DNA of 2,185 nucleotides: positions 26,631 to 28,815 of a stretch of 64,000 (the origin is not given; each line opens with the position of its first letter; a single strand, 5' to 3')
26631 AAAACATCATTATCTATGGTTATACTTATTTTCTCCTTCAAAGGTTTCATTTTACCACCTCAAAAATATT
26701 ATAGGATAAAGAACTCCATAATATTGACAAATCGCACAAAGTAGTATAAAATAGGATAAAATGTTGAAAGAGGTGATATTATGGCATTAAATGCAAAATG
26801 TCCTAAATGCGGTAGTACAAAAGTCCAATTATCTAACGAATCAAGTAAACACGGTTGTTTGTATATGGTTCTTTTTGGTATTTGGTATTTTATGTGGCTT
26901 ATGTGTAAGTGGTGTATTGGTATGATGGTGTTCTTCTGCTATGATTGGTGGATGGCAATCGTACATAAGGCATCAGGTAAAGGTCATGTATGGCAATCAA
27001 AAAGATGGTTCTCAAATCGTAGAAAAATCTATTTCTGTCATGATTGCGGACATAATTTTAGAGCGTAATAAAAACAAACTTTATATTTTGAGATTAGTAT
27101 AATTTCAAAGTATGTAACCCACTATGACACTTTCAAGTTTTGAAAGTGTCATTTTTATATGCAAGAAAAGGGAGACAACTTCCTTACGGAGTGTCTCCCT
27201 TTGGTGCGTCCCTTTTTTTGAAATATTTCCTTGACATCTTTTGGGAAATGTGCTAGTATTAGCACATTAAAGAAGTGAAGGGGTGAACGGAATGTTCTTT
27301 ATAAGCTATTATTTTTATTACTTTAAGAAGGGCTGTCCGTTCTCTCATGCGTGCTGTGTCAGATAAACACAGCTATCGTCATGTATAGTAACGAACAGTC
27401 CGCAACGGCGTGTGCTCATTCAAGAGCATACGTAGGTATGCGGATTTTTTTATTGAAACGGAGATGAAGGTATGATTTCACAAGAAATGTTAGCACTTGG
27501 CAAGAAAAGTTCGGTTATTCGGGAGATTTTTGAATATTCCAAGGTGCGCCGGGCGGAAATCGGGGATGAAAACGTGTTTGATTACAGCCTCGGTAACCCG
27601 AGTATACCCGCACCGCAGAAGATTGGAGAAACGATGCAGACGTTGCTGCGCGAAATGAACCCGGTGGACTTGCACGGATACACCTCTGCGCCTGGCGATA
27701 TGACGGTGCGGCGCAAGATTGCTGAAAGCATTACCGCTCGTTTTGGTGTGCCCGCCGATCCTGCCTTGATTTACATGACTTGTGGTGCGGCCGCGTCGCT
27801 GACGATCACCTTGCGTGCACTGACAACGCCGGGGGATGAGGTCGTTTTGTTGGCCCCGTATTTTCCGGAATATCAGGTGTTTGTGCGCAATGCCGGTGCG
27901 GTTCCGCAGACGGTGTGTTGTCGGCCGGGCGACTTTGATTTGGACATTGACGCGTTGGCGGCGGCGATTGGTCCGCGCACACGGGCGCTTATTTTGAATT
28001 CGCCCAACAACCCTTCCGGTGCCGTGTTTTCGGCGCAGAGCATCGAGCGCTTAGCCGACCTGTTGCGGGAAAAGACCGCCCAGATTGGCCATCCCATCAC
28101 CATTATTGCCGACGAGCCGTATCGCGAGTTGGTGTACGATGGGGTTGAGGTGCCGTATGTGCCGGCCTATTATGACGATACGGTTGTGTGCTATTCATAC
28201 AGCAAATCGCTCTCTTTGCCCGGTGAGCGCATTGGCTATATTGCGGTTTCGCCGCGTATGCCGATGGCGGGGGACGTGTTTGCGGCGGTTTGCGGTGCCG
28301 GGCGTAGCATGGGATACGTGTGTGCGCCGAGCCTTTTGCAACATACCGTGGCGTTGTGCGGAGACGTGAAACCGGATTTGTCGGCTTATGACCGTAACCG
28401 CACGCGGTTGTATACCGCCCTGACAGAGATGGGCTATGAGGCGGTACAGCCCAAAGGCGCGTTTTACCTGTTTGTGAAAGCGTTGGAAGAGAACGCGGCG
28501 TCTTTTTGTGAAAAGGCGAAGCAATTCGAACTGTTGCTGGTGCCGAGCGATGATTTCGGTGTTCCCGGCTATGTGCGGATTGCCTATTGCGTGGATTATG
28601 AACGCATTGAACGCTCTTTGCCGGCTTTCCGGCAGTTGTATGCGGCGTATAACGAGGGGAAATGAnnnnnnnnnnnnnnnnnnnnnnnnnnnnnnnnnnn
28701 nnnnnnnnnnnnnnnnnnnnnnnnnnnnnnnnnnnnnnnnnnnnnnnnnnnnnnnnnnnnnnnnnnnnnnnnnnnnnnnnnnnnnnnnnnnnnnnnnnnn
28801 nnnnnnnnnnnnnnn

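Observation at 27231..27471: Phe/Tyr-rich leader peptide plus competing hairpins and T-tract upstream of the aromatic operon: candidate ribosome-mediated attenuator in a Firmicute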

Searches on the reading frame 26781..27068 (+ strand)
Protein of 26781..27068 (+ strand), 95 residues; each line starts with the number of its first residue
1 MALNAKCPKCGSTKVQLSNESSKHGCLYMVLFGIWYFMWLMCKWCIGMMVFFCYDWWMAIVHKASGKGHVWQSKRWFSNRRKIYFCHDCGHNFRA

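Call 7: search_protein_families(library=pfam, proteins=[window:26781-27068:+])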
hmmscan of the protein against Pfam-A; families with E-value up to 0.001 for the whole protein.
window:26781-27068:+ (95 aa): 1 family
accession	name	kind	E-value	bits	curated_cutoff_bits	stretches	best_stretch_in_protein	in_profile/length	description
PF23451.1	Zn_ribbon_PaaD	-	0.00021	21.3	27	0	4-23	14-33/53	PaaD zinc beta ribbon domain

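Call 8: search_protein_families(library=ncbifam, proteins=[window:26781-27068:+])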
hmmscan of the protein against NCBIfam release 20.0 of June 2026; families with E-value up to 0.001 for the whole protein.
window:26781-27068:+ (95 aa): 1 family
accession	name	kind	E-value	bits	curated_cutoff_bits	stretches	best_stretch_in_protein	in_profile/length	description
NF050000.1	IS1_IS1595_Zn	domain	0.00055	20.4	28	0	80-94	18-32/34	IS1/IS1595 family N-terminal zinc-binding domain-containing protein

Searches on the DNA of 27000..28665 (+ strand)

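Call 3: search_rna_families(source=window, start=27000, end=27600, threshold=evalue, max_evalue=10, show_alignments=3)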
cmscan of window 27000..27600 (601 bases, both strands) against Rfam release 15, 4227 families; matches with E-value up to 10: 10.
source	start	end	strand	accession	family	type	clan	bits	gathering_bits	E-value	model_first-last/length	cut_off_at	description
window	27066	27157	+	RF02846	Ref84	Gene; antisense;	-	23.7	52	1.2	1-87/87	no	Enterococcus sRNA 84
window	27119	27202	+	RF02397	sau-5971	Gene; sRNA;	-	22.7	90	0.12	1-96/96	no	Staphylococcus sRNA sau-5971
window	27123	27152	+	RF04172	MIR8675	Gene; miRNA;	-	18.1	90.8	1.5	1-95/95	no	MIR8675 microRNA precursor family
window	27394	27451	+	RF04154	mir-1277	Gene; miRNA;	-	17.7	81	2.2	1-78/78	no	mir-1277 microRNA precursor family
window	27124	27153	-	RF04172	MIR8675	Gene; miRNA;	-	16.5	90.8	4.2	1-95/95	no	MIR8675 microRNA precursor family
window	27128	27148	-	RF03745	mir-2063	Gene; miRNA;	-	15.7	100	7.5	1-77/77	no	mir-2063 microRNA precursor family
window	27079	27116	+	RF04172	MIR8675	Gene; miRNA;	-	15.1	90.8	9.9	1-95/95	no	MIR8675 microRNA precursor family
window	27085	27161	+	RF02099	rivX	Gene; sRNA;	-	13.3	100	0.57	1-248/248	no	rivX sRNA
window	27144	27282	-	RF01241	SNORA81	Gene; snRNA; snoRNA; HACA-box;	-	13.3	45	7.8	1-179/179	no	Small nucleolar RNA SNORA81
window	27245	27317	-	RF00023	tmRNA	Gene;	CL00001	4.9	47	9.8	82-140/374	no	transfer-messenger RNA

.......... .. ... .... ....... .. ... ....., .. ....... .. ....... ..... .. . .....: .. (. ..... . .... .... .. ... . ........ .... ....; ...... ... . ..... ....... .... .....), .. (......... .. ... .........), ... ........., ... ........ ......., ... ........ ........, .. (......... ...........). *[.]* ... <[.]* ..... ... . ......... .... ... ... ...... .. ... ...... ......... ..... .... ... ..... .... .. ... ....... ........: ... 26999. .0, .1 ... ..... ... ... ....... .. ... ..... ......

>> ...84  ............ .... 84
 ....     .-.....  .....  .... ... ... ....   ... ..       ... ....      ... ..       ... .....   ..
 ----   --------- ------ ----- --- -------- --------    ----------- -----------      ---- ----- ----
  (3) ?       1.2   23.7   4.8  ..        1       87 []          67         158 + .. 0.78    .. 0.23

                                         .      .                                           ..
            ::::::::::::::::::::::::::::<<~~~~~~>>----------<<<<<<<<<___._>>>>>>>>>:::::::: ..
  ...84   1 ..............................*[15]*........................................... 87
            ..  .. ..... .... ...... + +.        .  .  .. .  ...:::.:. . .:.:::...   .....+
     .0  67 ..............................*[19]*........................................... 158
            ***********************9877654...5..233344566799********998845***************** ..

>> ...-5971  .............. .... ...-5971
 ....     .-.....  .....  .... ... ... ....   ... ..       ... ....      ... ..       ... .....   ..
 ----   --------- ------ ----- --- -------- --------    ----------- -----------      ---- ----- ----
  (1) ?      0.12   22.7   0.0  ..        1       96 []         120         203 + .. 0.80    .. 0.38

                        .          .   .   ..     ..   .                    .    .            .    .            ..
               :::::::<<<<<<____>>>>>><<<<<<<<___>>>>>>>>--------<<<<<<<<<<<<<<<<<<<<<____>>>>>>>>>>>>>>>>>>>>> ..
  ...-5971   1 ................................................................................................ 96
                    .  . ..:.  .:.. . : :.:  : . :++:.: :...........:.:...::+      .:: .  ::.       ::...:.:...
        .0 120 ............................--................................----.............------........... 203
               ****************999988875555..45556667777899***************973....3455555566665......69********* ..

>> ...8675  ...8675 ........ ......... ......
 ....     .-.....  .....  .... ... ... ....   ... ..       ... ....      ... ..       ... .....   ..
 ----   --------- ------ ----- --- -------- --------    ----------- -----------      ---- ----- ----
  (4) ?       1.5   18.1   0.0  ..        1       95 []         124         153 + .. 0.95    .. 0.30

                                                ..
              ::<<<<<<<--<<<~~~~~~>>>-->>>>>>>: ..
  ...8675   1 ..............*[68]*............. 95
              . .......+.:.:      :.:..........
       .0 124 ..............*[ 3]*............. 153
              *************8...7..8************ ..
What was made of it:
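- On Rfam leader families (all 4227 Rfam 15 models were scanned, which should include Phe_leader and the Lactococcus leu/phe leader): None of the 4227 Rfam 15 families matches 27260-27471, the leader itself, even at E <= 10, apart from chance-level microRNA and tmRNA fragments (call 3).
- Closest known: pheL-pheA attenuator of Escherichia coli and other Gammaproteobacteria. Different: There is no sequence or structure homology; Rfam gives no hit at E <= 10 (call 3).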

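Call 36: search_rna_families(sources=[L002, L005, L010, L019, L041, L042, L050, L055, L060, L063, L073, L077], threshold=gathering)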
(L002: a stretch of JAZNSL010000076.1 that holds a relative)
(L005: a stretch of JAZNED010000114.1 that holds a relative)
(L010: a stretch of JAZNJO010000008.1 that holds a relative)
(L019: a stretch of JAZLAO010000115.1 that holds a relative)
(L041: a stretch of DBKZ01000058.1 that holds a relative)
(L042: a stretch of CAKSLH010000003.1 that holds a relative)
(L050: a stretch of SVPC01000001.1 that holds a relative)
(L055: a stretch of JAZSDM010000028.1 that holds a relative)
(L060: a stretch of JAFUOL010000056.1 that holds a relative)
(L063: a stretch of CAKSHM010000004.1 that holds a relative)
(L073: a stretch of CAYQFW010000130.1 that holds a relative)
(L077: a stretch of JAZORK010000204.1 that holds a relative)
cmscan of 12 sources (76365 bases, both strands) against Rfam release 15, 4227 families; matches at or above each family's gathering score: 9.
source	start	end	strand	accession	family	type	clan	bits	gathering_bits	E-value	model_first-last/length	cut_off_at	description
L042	6834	7084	+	RF00230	T-box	Cis-reg; leader;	-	99.3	93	1.4e-20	1-219/219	no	T-box leader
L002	6934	7031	-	RF00162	SAM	Cis-reg; riboswitch;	CL00012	80.7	44.4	2.4e-17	1-108/108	no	SAM riboswitch aptamer (S box leader)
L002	4581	4651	-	RF00005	tRNA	Gene; tRNA;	CL00001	64.1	29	1.6e-11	1-71/71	no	tRNA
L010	4411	4481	+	RF00005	tRNA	Gene; tRNA;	CL00001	64.1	29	1.6e-11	1-71/71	no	tRNA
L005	2570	2640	-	RF00005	tRNA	Gene; tRNA;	CL00001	64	29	1.7e-11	1-71/71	no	tRNA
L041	6818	6888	-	RF00005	tRNA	Gene; tRNA;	CL00001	59.9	29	2.2e-10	1-71/71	no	tRNA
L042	5566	5636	-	RF00005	tRNA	Gene; tRNA;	CL00001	59.9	29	2.2e-10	1-71/71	no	tRNA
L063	6544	6614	-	RF00005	tRNA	Gene; tRNA;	CL00001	59.9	29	2.2e-10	1-71/71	no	tRNA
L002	601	684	+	RF00005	tRNA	Gene; tRNA;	CL00001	54.8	29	5.8e-09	1-71/71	no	tRNA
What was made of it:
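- On T-box leader (RF00230): The model does detect a genuine T-box elsewhere, at L042 6834-7084 (call 36).
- Tried and rejected: None lies upstream of the aminotransferase there (call 36).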

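Call 60: build_rna_model(alignment_id=A3, structure=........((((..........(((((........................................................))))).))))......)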
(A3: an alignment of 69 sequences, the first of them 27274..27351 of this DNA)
Model R1 built from alignment A3 (69 sequences, 99 columns); structure: as given.
model positions 81; base pairs 9; branch points 0; effective number of sequences 69; information 0.697 bits per position. Calibrated on 0.2 Mb of random sequence (short: E-values are rough).
structure used (alignment columns):
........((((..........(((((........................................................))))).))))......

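Call 61: search_with_rna_model(model_id=R1, sources=[window, L001, L002, L003, L004, L005, L006, L007, L008, L009, L010, L011, L012, L013, L014, L015, L016, L017, L018, L019, L020, L021, L022, L023, L024, L025, L026, L027, L028, L029, L030, L031, L032, L033, L034, L035, L036, L037, L038, L039, L040, L041, L042, L043, L044, L045, L046, L047, L048, L049, L050, L051, L052, L053, L054, L055, L056, L057, L058, L059, L060, L061, L062, L063, L064, L065, L066, L067, L068, L069, L070, L071, L072, L073, L074, L075, L076, L077, L078, L079, L080, L085, L086, L087, L088, L089, L090, L092, L093, L094, L095, L096, L097, L098, L099, L100, L101, L102, L103, L104], max_evalue=0.01, make_alignment=true)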
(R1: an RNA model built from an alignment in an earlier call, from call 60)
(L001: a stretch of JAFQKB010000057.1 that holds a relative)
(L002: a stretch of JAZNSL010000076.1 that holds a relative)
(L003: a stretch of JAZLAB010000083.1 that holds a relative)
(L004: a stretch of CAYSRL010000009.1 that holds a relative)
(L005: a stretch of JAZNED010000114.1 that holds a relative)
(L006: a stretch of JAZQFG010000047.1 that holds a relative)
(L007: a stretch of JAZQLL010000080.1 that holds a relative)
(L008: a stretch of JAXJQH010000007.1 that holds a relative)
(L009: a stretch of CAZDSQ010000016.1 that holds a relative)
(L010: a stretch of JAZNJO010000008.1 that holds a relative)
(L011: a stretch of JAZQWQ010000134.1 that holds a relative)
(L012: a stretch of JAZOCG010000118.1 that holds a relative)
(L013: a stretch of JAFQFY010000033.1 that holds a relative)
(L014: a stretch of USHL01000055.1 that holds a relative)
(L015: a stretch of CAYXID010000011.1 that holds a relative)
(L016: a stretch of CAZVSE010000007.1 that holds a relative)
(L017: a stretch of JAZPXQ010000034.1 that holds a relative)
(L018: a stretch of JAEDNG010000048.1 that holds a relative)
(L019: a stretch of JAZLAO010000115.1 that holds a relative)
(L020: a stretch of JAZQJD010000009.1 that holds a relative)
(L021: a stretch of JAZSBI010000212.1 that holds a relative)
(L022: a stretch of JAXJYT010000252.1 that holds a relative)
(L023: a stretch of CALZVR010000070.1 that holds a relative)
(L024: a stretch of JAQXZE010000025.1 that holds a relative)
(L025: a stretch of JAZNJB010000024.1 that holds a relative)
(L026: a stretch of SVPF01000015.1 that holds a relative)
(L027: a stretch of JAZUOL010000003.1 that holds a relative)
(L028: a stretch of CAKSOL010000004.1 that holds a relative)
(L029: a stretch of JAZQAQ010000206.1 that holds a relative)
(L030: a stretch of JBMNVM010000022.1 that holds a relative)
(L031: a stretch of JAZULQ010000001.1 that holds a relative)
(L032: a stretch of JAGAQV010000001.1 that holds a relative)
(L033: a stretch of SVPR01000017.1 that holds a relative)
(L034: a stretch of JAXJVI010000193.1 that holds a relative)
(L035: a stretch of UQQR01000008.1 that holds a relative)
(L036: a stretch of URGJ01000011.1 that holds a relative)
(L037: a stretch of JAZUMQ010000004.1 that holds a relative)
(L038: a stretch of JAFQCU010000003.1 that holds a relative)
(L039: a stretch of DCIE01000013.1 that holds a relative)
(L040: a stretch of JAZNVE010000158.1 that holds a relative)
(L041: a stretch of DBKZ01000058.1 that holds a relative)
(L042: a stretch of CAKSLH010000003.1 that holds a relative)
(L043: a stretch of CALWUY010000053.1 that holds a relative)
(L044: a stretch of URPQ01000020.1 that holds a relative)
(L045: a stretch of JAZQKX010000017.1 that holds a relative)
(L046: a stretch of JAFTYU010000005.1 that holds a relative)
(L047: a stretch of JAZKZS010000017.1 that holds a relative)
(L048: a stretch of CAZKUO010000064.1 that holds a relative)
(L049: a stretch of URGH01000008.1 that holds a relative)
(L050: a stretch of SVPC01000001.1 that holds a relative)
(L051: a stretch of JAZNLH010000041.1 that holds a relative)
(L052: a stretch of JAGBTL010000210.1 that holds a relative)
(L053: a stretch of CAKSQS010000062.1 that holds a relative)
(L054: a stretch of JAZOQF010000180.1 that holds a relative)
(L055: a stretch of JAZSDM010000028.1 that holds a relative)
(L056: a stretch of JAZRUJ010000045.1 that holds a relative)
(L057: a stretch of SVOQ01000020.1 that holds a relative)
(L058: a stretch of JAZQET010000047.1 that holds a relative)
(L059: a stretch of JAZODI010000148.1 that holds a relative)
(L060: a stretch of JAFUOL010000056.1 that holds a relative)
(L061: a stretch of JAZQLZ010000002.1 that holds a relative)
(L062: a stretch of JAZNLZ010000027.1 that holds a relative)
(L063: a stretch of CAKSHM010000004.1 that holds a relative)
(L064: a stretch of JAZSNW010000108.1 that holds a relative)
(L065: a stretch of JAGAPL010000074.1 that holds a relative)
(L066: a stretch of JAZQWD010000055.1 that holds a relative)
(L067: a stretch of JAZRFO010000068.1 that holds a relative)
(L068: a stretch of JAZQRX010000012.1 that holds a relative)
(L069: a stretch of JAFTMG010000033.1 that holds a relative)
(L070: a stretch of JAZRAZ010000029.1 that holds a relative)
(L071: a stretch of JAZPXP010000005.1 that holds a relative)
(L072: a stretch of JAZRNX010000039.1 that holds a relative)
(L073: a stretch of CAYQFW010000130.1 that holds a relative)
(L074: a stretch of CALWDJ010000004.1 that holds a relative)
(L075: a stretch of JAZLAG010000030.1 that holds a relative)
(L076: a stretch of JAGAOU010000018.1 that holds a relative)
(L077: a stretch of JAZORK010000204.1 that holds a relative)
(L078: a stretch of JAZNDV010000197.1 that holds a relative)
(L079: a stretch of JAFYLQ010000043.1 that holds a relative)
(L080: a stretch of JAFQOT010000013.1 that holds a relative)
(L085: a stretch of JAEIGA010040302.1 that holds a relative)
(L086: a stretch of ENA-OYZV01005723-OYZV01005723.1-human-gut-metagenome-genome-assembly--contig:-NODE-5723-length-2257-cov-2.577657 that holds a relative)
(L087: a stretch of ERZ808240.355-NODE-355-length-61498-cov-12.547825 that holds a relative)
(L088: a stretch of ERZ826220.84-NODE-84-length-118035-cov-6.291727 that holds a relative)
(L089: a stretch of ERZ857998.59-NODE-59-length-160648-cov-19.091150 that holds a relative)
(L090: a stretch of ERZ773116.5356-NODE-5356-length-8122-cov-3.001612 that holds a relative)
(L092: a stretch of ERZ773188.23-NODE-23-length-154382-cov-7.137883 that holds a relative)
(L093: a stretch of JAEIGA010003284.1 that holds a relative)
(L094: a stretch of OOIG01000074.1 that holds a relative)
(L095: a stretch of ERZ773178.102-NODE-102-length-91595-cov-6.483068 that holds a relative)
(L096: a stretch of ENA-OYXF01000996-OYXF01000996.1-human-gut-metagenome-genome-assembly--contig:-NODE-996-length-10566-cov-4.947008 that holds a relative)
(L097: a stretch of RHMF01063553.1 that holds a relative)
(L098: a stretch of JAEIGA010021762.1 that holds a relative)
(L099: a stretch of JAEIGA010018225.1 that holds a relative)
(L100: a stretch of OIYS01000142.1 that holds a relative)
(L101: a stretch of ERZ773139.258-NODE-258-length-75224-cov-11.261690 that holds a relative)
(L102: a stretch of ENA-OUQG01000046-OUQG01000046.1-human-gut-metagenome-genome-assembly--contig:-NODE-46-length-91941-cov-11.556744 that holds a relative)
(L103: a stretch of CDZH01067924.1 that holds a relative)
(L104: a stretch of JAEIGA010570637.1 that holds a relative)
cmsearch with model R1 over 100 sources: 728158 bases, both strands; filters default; matches with E-value up to 0.01: 87.
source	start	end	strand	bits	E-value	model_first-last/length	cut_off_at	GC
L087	1006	1086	+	88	1.6e-17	1-81/81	no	0.38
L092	3060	3140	-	88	1.6e-17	1-81/81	no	0.38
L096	5191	5271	-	88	1.6e-17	1-81/81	no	0.38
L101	3444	3524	+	88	1.6e-17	1-81/81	no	0.38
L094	6216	6296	-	84.9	8.6e-17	1-81/81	no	0.38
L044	2817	2897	+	84.1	1.3e-16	1-81/81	no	0.4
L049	2817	2897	+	84.1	1.3e-16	1-81/81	no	0.4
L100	2970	3050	-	84.1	1.3e-16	1-81/81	no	0.4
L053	2816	2896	+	83.3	2.1e-16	1-81/81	no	0.4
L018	2816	2896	+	83.1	2.2e-16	1-81/81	no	0.37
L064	2541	2624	+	81.5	5.4e-16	1-81/81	no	0.36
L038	2810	2893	+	80.5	9.2e-16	1-81/81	no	0.29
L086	1811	1891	-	80.5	9.5e-16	1-81/81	no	0.41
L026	2806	2889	+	80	1.2e-15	1-81/81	no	0.33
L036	2825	2905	+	79.9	1.3e-15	1-81/81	no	0.42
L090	5616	5696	+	79.9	1.3e-15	1-81/81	no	0.42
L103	2006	2086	-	79.9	1.3e-15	1-81/81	no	0.42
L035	2821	2901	+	79.6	1.5e-15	1-81/81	no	0.35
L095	2668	2748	+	79.6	1.5e-15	1-81/81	no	0.35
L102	3084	3164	-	79.6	1.5e-15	1-81/81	no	0.35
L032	2807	2890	+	79.6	1.5e-15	1-81/81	no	0.32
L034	2827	2907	+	77.7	4.3e-15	1-81/81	no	0.43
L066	2801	2887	+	76.7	7.1e-15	1-81/81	no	0.32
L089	2835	2915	+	75.6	1.4e-14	1-81/81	no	0.38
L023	977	1057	+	75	1.9e-14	1-81/81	no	0.46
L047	2804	2887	+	74.7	2.1e-14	1-81/81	no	0.31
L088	4184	4264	+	74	3.1e-14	1-81/81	no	0.4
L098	3713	3790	-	73.7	3.8e-14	1-81/81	no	0.32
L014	2815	2892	+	73.5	4e-14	1-81/81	no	0.41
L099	1641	1721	-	72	9.1e-14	1-81/81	no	0.42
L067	2807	2887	+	71.8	1e-13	1-81/81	no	0.3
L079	2811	2891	+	71.6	1.2e-13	1-81/81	no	0.32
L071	2825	2905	+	71.3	1.4e-13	1-81/81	no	0.41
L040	1592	1672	+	71.1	1.5e-13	1-81/81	no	0.32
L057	2812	2892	+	70.3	2.3e-13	1-81/81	no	0.33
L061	2810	2890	+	70.2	2.5e-13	1-81/81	no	0.28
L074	2817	2897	+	68.9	5e-13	1-81/81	no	0.41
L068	2806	2883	+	68.2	7.5e-13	1-81/81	no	0.31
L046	2812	2892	+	67.9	8.5e-13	1-81/81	no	0.37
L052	2809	2889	+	67.2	1.3e-12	1-81/81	no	0.32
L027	2813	2896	+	66.8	1.6e-12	1-81/81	no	0.37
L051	2800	2880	+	65.7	2.9e-12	1-81/81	no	0.42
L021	2808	2891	+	65.5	3.1e-12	1-81/81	no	0.39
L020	2805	2888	+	62.7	1.4e-11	1-81/81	no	0.38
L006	2808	2885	+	62.4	1.7e-11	1-81/81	no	0.33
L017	2811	2894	+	62.3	1.8e-11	1-81/81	no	0.35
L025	2814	2897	+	61.6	2.6e-11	1-81/81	no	0.37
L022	813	893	+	61.1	3.5e-11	1-81/81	no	0.36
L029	136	213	+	59.1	1e-10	1-81/81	no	0.35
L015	2814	2894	+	59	1.1e-10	1-81/81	no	0.35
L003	2643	2720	+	58.6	1.3e-10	1-81/81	no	0.41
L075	2810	2893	+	58.4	1.5e-10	1-81/81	no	0.3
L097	1000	1083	+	58.3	1.6e-10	1-81/81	no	0.37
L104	418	501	-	58.3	1.6e-10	1-81/81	no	0.37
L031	2808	2888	+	58.3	1.6e-10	1-81/81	no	0.38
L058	2802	2881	+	58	1.9e-10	1-81/81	no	0.4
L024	2814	2894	+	57.7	2.2e-10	1-81/81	no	0.36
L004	2810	2887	+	56.9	3.4e-10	1-81/81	no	0.33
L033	2815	2898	+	55.8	6e-10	1-81/81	no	0.31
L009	2802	2885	+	54.3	1.4e-09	1-81/81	no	0.26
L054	570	651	+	54.2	1.5e-09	1-81/81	no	0.3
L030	2821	2899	+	53.8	1.8e-09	1-81/81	no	0.37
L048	132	215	+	53.5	2.1e-09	1-81/81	no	0.44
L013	2797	2883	+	52.6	3.6e-09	1-81/81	no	0.49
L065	2814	2894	+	50.9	8.6e-09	1-81/81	no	0.4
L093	4634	4717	-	50.8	9.1e-09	1-81/81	no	0.33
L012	460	546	+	50.7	9.6e-09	1-81/81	no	0.49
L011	1487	1558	+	50.5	1.1e-08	1-81/81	no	0.36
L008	2810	2884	+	49.6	1.8e-08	1-81/81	no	0.4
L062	639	717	+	48.8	2.7e-08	1-81/81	no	0.33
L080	2822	2901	+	48.7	2.9e-08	1-81/81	no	0.26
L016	2795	2881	+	47.8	4.8e-08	1-81/81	no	0.48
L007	2817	2897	+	46.6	9.2e-08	1-81/81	no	0.36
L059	1563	1637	+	46.4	1e-07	1-81/81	no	0.39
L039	2820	2894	+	45.4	1.7e-07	1-81/81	no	0.33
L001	2809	2886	+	44.2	3.4e-07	1-81/81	no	0.44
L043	2816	2896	+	42.2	9.7e-07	1-81/81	no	0.33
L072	2821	2895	+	40.6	2.3e-06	1-81/81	no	0.27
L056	1411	1485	+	39.8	3.6e-06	1-81/81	no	0.47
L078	2806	2883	+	38.6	7e-06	1-81/81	no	0.44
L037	2818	2895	+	38.6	7.1e-06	1-81/81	no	0.44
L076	2790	2870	+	36.3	2.4e-05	1-81/81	no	0.42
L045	2763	2850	+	33.5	0.00011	1-81/81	no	0.39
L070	1720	1794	+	31.3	0.00037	1-81/81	no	0.37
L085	2763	2846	-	30.9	0.00045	1-81/81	no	0.45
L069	2780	2860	+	26.2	0.006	1-81/81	no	0.43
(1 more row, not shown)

Alignment A4: 87 matches aligned to the model, 99 columns, each read 5' to 3' on its own strand. Consensus structure (alignment columns), stored with it:
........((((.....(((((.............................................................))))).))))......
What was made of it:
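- Checked: A covariance model of the leader finds exactly one match in the window (call 61).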
